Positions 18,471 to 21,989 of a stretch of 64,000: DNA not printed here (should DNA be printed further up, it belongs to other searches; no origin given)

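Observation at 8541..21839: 13-kb block of orphan giant proteins with embedded enzyme domains (effector-like locus)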

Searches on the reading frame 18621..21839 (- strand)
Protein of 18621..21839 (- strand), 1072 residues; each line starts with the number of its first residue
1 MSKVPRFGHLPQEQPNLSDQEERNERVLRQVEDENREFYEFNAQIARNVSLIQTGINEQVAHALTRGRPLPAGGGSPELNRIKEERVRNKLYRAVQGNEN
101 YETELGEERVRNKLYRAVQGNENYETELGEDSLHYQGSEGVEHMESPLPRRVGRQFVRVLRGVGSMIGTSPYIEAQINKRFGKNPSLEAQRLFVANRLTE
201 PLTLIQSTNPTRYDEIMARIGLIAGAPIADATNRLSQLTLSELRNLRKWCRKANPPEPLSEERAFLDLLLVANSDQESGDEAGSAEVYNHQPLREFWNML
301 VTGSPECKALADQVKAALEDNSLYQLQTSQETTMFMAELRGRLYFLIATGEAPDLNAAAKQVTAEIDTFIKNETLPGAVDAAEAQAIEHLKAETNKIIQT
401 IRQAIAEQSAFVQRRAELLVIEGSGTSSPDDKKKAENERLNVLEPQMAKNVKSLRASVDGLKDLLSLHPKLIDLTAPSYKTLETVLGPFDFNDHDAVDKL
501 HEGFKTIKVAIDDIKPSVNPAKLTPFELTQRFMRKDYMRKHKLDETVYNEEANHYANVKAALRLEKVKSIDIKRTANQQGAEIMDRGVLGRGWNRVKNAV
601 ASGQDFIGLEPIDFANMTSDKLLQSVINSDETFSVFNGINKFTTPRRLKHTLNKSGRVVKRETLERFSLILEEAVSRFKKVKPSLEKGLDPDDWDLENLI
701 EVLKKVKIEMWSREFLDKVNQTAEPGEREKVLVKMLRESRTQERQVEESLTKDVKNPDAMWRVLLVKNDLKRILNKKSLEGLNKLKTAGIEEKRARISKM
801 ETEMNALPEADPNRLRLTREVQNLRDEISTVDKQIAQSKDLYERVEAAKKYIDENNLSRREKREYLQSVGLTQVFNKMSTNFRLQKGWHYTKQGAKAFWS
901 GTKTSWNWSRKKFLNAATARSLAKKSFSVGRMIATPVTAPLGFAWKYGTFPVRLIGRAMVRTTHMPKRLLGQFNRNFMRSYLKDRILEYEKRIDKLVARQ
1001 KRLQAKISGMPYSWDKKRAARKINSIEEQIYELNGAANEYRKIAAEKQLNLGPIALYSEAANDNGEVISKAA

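Call 6: search_protein_families(library=pfam, proteins=[window:18621-21839:-], max_evalue=1)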
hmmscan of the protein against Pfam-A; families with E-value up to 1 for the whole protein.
window:18621-21839:- (1072 aa): 2 families
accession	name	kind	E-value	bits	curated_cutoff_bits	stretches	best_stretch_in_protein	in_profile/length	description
PF04011.17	LemA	-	0.017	15.4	26.2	1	782-844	45-106/149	LemA family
PF15205.11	PLAC9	-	0.051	14.5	27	1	427-465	14-52/74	Placenta-specific protein 9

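Call 8: list_cluster_members(proteins=[window:18621-21839:-, window:18228-18611:-, window:13821-18227:-, window:11337-13703:-, window:9589-11199:-, window:8541-9470:-, window:21960-23231:+, window:38485-41451:+, window:57475-59943:+, window:4916-6460:-])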
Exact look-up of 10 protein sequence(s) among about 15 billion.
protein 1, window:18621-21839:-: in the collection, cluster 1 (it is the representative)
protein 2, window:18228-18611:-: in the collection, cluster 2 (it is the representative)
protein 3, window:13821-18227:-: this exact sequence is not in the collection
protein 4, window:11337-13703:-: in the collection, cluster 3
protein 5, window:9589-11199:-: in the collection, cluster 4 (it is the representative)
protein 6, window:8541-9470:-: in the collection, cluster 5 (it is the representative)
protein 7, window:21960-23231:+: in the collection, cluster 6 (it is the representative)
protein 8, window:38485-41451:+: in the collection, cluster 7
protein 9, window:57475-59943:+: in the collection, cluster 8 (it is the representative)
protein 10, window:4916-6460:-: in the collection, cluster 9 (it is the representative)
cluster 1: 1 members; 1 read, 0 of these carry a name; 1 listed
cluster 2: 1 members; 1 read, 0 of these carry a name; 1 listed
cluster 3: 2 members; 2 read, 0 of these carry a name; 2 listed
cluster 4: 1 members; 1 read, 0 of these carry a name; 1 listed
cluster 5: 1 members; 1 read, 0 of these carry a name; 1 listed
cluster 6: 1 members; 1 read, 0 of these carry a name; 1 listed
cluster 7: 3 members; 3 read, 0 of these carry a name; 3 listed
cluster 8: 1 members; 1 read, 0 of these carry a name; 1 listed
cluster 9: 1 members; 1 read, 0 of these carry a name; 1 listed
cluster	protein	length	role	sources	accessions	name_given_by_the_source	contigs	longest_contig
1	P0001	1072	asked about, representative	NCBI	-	-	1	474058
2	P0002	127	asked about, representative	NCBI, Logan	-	-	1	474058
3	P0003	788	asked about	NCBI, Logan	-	-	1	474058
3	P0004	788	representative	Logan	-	-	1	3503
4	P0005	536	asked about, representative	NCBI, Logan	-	-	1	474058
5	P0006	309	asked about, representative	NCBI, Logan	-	-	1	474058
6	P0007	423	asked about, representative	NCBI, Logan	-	-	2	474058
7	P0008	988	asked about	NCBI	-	-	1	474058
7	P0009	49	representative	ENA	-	-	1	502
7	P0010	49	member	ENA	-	-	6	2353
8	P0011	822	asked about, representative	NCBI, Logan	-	-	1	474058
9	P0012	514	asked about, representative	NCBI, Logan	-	-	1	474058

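Call 31: find_homologous_proteins(query=A4, max_evalue=0.001)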
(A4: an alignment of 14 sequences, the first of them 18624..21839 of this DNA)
Query A4 (14 sequences) (1072 aa, profile of the alignment): 9 proteins with E <= 0.001 among 8000 candidates.
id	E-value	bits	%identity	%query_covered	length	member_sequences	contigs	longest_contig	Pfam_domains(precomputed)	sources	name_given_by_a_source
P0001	0.0e+0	1025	100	100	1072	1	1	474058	-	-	-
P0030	0.0e+0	1020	44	100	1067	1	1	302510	-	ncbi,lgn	-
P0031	2.9e-279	948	54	51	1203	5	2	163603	-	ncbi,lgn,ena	-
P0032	5.8e-274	930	45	100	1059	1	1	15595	-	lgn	-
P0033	5.4e-258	877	55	51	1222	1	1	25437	-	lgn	-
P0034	2.6e-257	875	45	100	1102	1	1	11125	-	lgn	-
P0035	4.4e-253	861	55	51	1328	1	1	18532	-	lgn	-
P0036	9.0e-250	850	54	51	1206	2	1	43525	-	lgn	-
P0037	3.9e-228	779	41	99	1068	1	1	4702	-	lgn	-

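Call 34: search_protein_families(library=ncbifam, proteins=[window:18621-21839:-], max_evalue=0.1)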
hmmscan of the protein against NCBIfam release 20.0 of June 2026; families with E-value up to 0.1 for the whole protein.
window:18621-21839:- (1072 aa): 1 family
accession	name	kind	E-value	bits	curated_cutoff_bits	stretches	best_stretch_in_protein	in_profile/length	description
NF007345.0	PRK09835.1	subfamily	0.034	12.7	423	1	787-831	302-345/482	Cu(+)/Ag(+) sensor histidine kinase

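Call 52: find_encoding_contigs(protein=P0031, flank=10000, max_places=2)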
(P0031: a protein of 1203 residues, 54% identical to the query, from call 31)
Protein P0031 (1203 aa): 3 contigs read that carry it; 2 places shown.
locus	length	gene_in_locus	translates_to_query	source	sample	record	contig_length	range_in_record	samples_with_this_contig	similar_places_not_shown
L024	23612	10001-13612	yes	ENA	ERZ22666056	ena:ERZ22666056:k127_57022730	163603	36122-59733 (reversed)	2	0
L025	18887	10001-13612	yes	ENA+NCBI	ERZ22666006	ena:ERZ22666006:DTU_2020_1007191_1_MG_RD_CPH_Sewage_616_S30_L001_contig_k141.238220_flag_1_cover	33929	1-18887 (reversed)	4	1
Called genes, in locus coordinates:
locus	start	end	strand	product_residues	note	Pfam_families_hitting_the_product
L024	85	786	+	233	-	-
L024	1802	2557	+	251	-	-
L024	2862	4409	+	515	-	-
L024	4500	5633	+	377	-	PF04230:PS_pyruv_trans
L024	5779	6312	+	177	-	-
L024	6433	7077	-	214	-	PF01351:RNase_HII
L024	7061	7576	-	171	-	PF01245:Ribosomal_L19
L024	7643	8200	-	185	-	-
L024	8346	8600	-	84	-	-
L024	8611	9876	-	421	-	PF05697:Trigger_N, PF00254:FKBP_C, PF05698:Trigger_C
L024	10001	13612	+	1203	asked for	-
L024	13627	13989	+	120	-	-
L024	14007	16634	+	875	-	-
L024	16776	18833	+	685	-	-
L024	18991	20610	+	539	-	-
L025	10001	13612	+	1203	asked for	-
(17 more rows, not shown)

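Call 57: search_protein_families(library=phrogs, proteins=[window:18621-21839:-], max_evalue=0.01)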
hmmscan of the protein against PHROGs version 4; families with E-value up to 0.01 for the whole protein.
window:18621-21839:- (1072 aa): 0 families

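Call 71: predict_structure(alignment_id=A7)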
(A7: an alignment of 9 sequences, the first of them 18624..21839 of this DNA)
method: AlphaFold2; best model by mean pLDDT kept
length: 1072 residues; sequences in the alignment: 9
mean_pLDDT: 62.0   pTM: 0.30
mean pLDDT of the five models: 62.0, 60.3, 58.8, 56.3, 54.7
residues with pLDDT >= 90: 21; 70-90: 460; 50-70: 219; < 50: 372
segments of 3 or more residues with pLDDT < 50: 1-23, 45-53, 55-86, 88-177, 182-185, 277-282, 374-378, 579-612, 614-616, 681-694, 753-787, 874-970, 1059-1072
pLDDT, mean of each block of 10 residues (from residue 1): 32 41 51 55 49 46 40 39 47 36 35 31 28 28 29 33 30 43 57 83 86 88 84 85 85 77 82 56 65 87 89 86 68 89 85 89 88 53 75 84 84 83 71 81 82 82 75 60 67 69 76 63 84 86 75 81 77 57 38 35 32 54 76 77 66 65 81 68 41 58 81 74 55 65 67 46 39 41 50 76 76 76 73 59 66 70 69 47 33 31 36 36 33 30 34 32 41 63 79 85 82 75 83 80 73 57 44 42
secondary structure, 60 per line:
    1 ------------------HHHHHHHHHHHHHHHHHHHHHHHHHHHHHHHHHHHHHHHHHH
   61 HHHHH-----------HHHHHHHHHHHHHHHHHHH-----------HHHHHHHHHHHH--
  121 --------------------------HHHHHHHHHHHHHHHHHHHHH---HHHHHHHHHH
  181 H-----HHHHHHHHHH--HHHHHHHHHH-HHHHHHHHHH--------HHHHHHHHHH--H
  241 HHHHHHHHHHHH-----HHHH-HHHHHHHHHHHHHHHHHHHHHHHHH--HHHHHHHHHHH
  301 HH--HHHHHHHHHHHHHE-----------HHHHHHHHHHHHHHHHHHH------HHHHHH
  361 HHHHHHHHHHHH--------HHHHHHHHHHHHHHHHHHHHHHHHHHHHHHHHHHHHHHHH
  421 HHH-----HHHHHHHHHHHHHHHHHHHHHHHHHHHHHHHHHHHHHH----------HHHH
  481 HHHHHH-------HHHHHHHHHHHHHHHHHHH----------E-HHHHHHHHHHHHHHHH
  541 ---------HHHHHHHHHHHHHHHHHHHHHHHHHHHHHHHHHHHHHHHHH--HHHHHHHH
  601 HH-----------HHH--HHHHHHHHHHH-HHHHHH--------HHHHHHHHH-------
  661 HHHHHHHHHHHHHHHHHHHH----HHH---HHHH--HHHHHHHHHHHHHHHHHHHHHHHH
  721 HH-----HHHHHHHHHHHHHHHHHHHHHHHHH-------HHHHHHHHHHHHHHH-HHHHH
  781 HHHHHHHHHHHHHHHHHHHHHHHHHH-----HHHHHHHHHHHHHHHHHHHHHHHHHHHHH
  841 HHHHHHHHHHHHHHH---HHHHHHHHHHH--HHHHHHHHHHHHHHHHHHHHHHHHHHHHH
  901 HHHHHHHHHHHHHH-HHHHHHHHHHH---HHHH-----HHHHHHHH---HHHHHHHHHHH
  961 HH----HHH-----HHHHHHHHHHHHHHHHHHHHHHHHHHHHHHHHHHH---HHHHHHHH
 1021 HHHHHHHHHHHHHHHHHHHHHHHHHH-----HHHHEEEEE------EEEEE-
elements in order (helices of 4 or more, strands of 3 or more residues): H19-65 H77-95 H107-118 H147-167 H171-181 H187-196 H199-208 H210-219 H228-237 H240-252 H258-261 H263-287 H290-302 H305-317 H330-348 H355-372 H381-423 H429-466 H477-486 H494-512 H525-540 H550-590 H593-602 H619-629 H631-636 H645-653 H661-680 H691-694 H697-722 H728-752 H760-774 H776-806 H812-855 H859-869 H872-914 H916-926 H930-933 H939-946 H950-962 H975-1009 H1013-1046 H1052-1055 E1056-1060 E1067-1071
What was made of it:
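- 18621..21839 (-): Gene A (1072 aa): all-helical protein with no TM segment and a basic Trp/Lys/Arg-rich conserved C-terminal region (about aa 843-1016). First gene of the A-B-C operon, divergent from tig. AF2 gives all-helix, pLDDT 62 (call 71).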

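Call 73: find_encoding_contigs(protein=P0004, flank=10000, max_places=3)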
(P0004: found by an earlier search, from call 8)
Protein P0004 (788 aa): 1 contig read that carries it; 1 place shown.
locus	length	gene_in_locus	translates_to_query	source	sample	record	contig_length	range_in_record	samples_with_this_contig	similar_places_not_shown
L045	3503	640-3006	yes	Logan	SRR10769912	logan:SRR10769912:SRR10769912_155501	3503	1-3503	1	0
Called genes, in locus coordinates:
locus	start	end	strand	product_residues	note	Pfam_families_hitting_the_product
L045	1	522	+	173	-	?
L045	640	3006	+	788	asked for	-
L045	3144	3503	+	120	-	?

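Call 76: fold_search(model_id=the predicted structure, library=pdb)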
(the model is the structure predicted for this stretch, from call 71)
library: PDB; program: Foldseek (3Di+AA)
matches with E <= 10: 210; with E <= 0.001: 0
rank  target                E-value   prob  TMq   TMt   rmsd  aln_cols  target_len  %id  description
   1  8cwy_A                2.1e-01  0.15  0.07  0.12  40.9       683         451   13  Accurate computational design of genetically encoded 3D protein crystals (released 2023-11-01)
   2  9dtr_S                3.7e-01  0.08  0.06  0.09  51.5       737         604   13  Structure of the yeast post-catalytic P complex spliceosome at 2.3 Angstrom resolution (released 2024-12-25)
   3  1h6k_A                3.7e-01  0.08  0.07  0.09  41.5       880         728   10  nuclear Cap Binding Complex (released 2001-09-13)
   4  8cws_A                4.1e-01  0.12  0.07  0.12  40.9       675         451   11  Accurate computational design of genetically encoded 3D protein crystals (released 2023-11-01)
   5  6z9l_A                4.1e-01  0.04  0.05  0.07  93.0       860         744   10  Enterococcal PrgA (released 2020-09-16)
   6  9gm7_A                4.4e-01  0.05  0.06  0.05  61.3      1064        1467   12  MukBEF in a nucleotide-bound state with open neck gate (monomer) (released 2025-03-26)
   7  8pnt_A                4.8e-01  0.05  0.05  0.06  45.8       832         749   12  Structure of the human nuclear cap-binding complex bound to PHAX and m7G-capped RNA (released 2024-01-17)
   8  6yvu_A                5.4e-01  0.03  0.04  0.04  89.3       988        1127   12  Condensin complex from S.cerevisiae ATP-free apo non-engaged state (released 2020-07-15)
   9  7a0g_EEE              6.4e-01  0.20  0.08  0.19  32.8       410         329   11  Structure of the SmhB pore of the tripartite alpha-pore forming toxin, Smh, from Serratia marcescens. (released 2021-03-31)
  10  7a0g_III              6.7e-01  0.23  0.07  0.21  30.3       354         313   12  Structure of the SmhB pore of the tripartite alpha-pore forming toxin, Smh, from Serratia marcescens. (released 2021-03-31)
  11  8j07_n9               7.0e-01  0.06  0.07  0.03  72.8      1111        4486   11  96nm repeat of human respiratory doublet microtubule and associated axonemal complexes (released 2023-07-26)
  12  7a0g_AAA              8.3e-01  0.16  0.08  0.20  32.5       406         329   12  Structure of the SmhB pore of the tripartite alpha-pore forming toxin, Smh, from Serratia marcescens. (released 2021-03-31)
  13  9yne_A                8.6e-01  0.08  0.08  0.03  48.5       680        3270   13  Motor domain of human dynein-1 in pre-power stroke bound to dynactin-p150glued-CC1B-ICD and LIS1 (released 2026-01-28)
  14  7x0z_B                9.0e-01  0.09  0.06  0.10  37.0       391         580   14  Cryo-EM structure of human ABCD1 E630Q in the presence of ATP and Magnesium in outward-facing state (released 2023-03-22)
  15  6qdv_T                1.1e+00  0.03  0.06  0.08  46.9       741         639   13  Human post-catalytic P complex spliceosome (released 2019-02-20)
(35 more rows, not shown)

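Call 88: search_solved_structures(query=A4, max_evalue=1)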
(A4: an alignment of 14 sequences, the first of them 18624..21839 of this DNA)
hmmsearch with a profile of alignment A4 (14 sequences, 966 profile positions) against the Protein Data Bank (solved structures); distinct sequences matched with E-value up to 1: 10.
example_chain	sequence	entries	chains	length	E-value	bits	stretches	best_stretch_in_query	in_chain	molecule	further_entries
5g6u_A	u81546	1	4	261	0.014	17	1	344-461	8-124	LANGERIN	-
7wz8_C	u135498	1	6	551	0.019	16.5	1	344-460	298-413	SNAP-tag,C-type lectin domain family 4 member K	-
5gox_A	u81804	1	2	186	0.025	16.1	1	354-497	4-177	DNA repair protein RAD50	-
8qox_B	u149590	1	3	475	0.03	15.9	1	353-468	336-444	Conserved membrane protein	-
9itj_U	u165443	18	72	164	0.26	12.8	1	362-447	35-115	ATP synthase subunit b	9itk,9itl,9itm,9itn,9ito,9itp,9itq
9itj_S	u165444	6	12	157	0.55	11.7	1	311-378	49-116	ATP synthase subunit delta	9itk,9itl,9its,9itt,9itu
7ad3_F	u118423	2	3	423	0.67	11.4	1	417-503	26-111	STE4 isoform 1 | Guanine nucleotide-binding protein subunit beta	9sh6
1n7n_A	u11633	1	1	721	0.77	11.2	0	661-703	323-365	HYALURONIDASE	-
4lin_A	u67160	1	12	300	0.8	11.1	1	343-463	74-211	Tail needle protein gp26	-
6zff_A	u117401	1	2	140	0.93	10.9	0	346-444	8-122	DNA double-strand break repair Rad50 ATPase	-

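Call 95: search_protein_families(library=pfam, alignment_id=A12, max_evalue=0.001)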
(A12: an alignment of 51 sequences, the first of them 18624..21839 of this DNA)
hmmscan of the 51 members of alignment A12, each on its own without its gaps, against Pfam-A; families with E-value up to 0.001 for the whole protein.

A. member 1, window:18624-21839:- (1072 aa): 0 families

B. families by the number of members that match (of 51 scanned): 2 families
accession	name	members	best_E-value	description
PF18263.7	MCM6_C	1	0.00049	MCM6 C-terminal winged-helix domain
PF09375.15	Peptidase_M75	1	0.0009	Imelysin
